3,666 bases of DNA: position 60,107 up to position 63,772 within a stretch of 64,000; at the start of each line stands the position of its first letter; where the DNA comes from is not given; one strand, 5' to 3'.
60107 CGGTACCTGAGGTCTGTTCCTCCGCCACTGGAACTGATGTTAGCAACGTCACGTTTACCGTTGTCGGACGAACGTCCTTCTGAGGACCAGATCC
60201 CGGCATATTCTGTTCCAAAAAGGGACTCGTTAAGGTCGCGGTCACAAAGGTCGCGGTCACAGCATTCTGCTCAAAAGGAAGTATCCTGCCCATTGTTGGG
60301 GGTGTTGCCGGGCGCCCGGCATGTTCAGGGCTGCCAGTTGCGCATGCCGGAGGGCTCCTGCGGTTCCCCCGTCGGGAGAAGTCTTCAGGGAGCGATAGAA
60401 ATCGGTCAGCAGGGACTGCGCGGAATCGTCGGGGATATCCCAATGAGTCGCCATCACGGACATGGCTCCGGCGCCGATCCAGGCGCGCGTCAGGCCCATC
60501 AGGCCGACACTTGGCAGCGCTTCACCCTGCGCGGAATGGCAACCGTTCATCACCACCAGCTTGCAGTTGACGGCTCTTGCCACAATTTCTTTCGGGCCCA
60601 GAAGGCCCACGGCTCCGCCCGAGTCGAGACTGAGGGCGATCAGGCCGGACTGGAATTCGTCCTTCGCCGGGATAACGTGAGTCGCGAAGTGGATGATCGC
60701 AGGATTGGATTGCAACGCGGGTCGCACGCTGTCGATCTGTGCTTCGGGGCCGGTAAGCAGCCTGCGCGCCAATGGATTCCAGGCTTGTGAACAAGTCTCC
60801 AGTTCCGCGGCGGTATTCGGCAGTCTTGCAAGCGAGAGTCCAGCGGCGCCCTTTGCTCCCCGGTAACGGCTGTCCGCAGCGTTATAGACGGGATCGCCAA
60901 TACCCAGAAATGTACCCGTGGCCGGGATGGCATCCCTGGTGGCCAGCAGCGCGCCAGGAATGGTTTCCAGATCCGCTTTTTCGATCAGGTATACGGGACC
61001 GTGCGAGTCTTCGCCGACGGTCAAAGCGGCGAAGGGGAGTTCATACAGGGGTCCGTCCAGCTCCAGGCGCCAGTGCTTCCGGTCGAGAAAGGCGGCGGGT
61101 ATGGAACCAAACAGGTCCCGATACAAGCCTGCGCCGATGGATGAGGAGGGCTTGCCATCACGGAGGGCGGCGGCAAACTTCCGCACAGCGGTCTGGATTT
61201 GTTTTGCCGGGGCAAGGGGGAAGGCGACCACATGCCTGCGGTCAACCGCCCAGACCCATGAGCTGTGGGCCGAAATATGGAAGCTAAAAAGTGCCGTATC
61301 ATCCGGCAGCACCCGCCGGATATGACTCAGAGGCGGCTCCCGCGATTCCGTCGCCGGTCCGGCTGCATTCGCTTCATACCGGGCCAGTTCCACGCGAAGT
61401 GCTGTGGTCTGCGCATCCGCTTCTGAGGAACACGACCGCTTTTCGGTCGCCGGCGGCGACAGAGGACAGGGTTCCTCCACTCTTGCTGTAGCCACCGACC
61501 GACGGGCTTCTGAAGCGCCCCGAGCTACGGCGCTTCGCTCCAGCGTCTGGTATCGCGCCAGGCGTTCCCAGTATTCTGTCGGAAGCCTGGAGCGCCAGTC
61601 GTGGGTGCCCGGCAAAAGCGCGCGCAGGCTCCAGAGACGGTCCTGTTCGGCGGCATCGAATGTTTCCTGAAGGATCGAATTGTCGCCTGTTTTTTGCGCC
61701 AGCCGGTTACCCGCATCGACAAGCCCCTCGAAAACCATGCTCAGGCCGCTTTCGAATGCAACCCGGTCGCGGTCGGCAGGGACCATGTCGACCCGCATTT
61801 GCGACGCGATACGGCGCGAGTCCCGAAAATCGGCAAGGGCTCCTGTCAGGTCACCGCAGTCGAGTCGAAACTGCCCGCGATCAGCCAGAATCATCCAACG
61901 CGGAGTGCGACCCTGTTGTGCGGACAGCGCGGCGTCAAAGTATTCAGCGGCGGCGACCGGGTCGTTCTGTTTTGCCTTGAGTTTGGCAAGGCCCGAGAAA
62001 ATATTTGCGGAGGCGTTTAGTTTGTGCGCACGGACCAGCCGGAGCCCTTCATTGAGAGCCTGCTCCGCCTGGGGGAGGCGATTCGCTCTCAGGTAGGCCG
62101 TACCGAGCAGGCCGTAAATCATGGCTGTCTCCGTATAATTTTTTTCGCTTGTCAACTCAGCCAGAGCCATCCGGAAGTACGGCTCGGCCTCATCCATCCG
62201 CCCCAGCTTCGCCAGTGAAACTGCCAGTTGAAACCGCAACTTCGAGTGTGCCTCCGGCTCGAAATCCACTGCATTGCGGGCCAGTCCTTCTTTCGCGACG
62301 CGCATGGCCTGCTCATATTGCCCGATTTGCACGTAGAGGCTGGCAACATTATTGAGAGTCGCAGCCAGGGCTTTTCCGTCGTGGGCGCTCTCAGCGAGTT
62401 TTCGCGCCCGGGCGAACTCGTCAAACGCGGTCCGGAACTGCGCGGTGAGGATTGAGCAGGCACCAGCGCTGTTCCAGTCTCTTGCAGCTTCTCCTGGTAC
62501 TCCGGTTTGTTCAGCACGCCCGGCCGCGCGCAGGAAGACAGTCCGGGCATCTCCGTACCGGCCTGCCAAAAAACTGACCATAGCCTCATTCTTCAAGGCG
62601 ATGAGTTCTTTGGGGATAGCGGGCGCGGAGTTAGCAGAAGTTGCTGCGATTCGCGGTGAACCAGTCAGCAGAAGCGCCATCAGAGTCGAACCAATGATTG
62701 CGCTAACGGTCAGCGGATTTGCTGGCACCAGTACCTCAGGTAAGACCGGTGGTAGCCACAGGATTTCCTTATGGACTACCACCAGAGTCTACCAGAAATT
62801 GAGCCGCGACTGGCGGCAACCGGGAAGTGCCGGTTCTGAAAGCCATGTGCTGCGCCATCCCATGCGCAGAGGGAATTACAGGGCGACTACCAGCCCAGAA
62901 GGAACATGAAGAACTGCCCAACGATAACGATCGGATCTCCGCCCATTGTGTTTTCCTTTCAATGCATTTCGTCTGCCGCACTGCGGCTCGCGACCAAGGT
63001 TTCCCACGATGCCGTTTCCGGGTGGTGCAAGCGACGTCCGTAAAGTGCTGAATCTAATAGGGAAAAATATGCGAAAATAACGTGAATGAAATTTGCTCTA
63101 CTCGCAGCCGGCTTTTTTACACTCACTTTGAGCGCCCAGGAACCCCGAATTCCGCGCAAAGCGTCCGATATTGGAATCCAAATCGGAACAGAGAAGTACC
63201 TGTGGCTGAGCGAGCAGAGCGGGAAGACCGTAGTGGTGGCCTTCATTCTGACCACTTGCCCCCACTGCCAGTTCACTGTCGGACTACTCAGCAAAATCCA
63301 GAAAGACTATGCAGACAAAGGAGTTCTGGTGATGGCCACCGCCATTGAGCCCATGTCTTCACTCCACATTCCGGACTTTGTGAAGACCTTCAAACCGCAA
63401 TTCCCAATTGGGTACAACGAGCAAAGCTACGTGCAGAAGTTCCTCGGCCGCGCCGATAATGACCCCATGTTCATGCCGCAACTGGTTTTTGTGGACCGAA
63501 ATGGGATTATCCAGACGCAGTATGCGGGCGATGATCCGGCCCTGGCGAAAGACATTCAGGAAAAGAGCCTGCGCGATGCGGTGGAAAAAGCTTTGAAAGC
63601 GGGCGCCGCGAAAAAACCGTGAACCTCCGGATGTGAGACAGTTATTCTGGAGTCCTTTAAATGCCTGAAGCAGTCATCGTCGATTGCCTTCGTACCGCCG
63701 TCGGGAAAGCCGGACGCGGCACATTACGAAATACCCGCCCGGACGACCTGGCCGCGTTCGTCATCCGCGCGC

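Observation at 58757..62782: TPR-CHAT (caspase-like) protein encoded as first gene of an ECF sigma / ZAS-type anti-sigma operon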

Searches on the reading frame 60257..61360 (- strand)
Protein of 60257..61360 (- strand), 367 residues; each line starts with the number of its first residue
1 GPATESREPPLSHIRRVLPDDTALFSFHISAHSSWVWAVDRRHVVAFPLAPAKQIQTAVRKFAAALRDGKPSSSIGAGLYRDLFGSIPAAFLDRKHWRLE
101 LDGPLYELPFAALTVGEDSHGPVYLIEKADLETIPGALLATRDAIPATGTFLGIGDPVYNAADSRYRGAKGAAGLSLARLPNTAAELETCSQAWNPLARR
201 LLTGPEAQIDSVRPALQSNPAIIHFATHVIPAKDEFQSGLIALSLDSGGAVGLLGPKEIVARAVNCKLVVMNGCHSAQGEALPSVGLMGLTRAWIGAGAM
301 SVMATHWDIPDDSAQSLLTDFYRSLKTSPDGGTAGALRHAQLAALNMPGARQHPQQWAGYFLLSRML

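Call 27: search_solved_structures(query=window:60257-61360:-, max_evalue=10, show_alignments=3)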
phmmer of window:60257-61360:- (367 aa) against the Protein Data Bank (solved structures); distinct sequences matched with E-value up to 10: 1.
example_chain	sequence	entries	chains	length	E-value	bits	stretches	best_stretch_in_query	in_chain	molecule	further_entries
8a2g_A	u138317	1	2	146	0.36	13.1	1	252-310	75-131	2A2 protein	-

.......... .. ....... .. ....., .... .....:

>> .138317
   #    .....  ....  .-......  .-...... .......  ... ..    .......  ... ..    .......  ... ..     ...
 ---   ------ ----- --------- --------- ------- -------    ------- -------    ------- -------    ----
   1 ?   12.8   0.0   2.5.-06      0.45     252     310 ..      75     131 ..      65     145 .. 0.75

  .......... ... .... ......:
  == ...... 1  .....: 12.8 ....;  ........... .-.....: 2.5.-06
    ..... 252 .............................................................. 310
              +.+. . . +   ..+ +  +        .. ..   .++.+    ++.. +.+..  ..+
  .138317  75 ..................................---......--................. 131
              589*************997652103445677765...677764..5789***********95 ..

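Call 77: search_solved_structures(query=A4, max_evalue=10, show_alignments=2)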
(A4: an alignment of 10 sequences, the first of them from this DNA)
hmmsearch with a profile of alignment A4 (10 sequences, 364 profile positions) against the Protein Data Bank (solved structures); distinct sequences matched with E-value up to 10: 7.
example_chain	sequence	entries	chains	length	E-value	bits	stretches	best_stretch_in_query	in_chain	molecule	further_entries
8rot_B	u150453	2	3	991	0.00025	23.3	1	194-344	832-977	CHAT domain-containing protein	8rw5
9u6f_G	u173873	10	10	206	0.87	11.6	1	127-215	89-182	V-type ATP synthase subunit D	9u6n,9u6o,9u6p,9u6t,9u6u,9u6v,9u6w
3w3a_G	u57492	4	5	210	0.91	11.6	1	127-215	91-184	V-type ATP synthase subunit D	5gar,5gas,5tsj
4bv4_R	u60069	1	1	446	0.97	11.5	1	75-142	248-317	PROTEIN TOLL, VARIABLE LYMPHOCYTE RECEPTOR B CHIMERA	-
3a5c_G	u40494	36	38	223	1.1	11.4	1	127-215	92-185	V-type ATP synthase subunit D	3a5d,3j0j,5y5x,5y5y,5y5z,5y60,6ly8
8hci_C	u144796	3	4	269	1.4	11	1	120-186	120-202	RiPP Recognition protein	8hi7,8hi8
4lxr_A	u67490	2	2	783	2.2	10.3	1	75-142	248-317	Protein toll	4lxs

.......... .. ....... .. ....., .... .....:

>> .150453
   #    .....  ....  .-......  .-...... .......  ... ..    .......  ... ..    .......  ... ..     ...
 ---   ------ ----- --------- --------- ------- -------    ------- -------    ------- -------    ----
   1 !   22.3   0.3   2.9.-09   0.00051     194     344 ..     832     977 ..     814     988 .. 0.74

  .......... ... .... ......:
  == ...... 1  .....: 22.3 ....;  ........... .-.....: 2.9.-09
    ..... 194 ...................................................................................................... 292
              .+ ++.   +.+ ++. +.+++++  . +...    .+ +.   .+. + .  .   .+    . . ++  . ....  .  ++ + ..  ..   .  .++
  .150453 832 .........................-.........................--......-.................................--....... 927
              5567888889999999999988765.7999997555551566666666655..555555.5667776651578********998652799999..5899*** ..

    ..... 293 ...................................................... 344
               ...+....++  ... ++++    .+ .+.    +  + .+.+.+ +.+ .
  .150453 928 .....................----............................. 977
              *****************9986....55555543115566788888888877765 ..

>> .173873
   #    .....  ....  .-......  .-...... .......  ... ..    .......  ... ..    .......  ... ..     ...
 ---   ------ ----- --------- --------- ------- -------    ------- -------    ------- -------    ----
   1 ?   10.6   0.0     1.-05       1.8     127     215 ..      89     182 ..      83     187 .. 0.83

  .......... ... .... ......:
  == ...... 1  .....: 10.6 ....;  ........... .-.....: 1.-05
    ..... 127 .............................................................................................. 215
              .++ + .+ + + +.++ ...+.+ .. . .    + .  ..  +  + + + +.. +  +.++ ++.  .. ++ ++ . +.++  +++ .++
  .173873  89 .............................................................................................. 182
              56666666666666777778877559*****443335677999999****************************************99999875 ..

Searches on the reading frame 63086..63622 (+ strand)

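Call 3: search_protein_families(library=pfam, proteins=[window:63086-63622:+], max_evalue=0.01)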
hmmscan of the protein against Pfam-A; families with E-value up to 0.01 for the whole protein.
window:63086-63622:+ (178 aa): 4 families
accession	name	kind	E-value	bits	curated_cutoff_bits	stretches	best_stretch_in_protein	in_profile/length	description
PF08534.16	Redoxin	-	9.8e-11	42.1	26.6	1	41-151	23-137/148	Redoxin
PF00578.27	AhpC-TSA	-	1.3e-08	35.3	26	1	28-143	7-122/124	AhpC/TSA family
PF00085.26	Thioredoxin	-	0.00016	22.1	23.5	1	44-123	16-92/103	Thioredoxin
PF13462.12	Thioredoxin_4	-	0.0041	17.8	23.2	1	43-81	10-48/165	Thioredoxin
